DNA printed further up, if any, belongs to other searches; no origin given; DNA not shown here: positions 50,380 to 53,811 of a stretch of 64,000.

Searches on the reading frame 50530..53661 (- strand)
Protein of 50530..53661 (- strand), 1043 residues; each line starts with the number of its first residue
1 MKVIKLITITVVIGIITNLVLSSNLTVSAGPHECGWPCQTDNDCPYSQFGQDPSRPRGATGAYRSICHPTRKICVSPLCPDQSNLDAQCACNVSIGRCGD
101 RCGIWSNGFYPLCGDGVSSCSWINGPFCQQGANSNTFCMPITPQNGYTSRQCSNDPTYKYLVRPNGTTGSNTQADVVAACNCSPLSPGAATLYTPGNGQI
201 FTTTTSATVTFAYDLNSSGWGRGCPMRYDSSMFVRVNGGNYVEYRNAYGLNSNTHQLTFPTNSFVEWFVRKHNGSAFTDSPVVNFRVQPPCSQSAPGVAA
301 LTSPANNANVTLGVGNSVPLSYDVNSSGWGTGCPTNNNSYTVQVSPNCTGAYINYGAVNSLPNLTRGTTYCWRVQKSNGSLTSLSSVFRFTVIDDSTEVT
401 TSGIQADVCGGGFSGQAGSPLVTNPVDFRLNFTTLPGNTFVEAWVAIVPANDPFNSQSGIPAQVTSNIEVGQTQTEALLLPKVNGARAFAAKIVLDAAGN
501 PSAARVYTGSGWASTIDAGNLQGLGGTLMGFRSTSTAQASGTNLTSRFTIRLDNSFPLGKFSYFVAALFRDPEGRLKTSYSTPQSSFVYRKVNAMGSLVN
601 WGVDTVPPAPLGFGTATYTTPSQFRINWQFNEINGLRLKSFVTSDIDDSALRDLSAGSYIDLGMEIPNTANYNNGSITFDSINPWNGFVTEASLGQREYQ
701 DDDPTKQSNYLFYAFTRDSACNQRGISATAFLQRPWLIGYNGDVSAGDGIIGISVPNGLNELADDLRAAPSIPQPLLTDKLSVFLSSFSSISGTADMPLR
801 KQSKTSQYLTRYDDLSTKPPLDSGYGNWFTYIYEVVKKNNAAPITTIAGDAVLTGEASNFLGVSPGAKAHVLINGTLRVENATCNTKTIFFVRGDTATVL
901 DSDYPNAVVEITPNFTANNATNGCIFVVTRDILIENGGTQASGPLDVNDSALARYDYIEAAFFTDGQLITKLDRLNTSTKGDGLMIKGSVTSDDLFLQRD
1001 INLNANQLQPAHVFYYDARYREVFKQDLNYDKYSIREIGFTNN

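Call 36: search_protein_families(library=pfam, proteins=[window:50530-53661:-], max_evalue=0.001)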
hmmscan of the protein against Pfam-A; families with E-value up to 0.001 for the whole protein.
window:50530-53661:- (1043 aa): 0 families

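Call 70: search_protein_families(library=pfam, proteins=[window:50530-53661:-], max_evalue=1)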
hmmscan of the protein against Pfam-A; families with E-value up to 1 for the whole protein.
window:50530-53661:- (1043 aa): 2 families
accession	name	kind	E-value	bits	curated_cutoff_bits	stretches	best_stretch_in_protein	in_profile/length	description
PF16656.11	Pur_ac_phosph_N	-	0.012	16.6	30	1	360-391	64-92/93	Purple acid Phosphatase, N-terminal domain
PF06936.16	Selenoprotein_S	-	0.24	11.7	29.8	1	88-123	147-182/192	Selenoprotein S (SelS)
